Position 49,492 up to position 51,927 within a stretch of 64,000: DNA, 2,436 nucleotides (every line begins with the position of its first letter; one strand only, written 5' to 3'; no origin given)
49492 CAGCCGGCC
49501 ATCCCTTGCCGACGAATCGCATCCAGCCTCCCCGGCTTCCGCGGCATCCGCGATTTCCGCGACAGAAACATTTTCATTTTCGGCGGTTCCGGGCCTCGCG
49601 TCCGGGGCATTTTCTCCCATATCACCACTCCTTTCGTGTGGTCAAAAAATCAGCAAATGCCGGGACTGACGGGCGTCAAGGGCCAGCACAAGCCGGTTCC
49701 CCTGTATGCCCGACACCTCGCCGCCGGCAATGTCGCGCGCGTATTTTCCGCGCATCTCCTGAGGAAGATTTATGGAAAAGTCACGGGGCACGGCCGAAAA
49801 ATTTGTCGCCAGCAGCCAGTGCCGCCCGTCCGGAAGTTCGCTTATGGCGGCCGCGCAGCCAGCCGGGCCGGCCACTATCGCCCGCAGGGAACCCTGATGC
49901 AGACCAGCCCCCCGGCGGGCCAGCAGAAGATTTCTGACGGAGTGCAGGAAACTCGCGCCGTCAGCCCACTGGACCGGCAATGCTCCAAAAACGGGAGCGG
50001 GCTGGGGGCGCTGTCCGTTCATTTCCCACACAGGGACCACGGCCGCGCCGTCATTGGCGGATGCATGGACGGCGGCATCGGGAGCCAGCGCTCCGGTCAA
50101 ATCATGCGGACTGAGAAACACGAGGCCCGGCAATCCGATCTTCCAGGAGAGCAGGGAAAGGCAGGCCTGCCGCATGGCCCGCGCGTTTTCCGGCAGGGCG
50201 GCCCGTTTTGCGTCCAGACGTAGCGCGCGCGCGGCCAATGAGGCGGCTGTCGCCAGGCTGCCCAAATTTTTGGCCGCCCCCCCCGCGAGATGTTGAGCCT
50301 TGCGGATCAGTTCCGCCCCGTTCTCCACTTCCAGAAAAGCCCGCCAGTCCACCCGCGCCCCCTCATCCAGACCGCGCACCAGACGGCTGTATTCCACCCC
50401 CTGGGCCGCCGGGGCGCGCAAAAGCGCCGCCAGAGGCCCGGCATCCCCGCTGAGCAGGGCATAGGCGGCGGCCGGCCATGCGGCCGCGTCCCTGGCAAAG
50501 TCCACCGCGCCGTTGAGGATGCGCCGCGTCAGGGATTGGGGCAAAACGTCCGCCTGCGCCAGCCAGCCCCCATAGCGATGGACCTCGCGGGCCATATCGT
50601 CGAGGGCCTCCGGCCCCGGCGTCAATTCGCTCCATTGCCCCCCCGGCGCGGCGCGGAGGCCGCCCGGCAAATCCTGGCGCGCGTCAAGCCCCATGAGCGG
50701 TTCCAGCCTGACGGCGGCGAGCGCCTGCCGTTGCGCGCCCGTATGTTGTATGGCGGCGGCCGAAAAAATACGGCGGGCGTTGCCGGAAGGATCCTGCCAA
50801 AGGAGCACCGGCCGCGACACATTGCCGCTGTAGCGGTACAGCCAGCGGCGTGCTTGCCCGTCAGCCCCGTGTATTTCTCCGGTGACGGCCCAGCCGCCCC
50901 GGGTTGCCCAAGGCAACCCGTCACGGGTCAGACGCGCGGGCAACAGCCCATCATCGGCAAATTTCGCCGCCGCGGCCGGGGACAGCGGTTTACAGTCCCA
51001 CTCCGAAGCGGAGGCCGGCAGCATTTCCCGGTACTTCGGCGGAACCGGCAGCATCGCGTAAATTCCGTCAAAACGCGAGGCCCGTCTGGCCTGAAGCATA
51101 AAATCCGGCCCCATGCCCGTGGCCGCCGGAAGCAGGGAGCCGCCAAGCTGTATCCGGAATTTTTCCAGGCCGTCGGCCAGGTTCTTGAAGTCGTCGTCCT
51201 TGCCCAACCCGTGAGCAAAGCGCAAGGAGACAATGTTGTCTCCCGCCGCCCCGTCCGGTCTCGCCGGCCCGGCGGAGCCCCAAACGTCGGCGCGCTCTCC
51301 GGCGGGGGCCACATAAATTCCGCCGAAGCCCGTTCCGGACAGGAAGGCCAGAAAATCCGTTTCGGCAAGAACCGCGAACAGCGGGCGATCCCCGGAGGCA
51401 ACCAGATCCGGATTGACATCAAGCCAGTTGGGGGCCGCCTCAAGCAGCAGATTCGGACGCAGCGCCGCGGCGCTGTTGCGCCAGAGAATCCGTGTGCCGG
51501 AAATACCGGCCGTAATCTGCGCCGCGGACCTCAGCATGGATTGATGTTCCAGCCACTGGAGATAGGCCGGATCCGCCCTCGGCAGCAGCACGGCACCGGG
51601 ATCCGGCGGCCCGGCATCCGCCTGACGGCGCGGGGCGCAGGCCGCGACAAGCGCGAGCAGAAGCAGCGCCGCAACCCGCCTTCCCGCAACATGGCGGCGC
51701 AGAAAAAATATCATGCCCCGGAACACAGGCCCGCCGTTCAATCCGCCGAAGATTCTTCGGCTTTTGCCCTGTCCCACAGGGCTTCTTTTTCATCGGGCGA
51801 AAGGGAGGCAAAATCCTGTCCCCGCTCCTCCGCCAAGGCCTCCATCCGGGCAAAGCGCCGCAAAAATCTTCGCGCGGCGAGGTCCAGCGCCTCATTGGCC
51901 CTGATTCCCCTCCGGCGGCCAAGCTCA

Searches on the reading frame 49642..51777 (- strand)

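Call 9: search_protein_families(library=pfam, proteins=[window:49642-51777:-], max_evalue=0.01)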
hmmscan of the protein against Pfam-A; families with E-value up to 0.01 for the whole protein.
window:49642-51777:- (711 aa): 0 families

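Call 28: search_protein_families(library=ncbifam, proteins=[window:49642-51777:-], max_evalue=0.00001)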
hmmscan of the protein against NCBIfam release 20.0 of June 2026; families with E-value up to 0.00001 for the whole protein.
window:49642-51777:- (711 aa): 1 family
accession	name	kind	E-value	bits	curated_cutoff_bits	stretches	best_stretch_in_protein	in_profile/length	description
TIGR02455.1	TreS_stutzeri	equivalog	1e-31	109.9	719.4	1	68-472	4-401/689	maltose alpha-D-glucosyltransferase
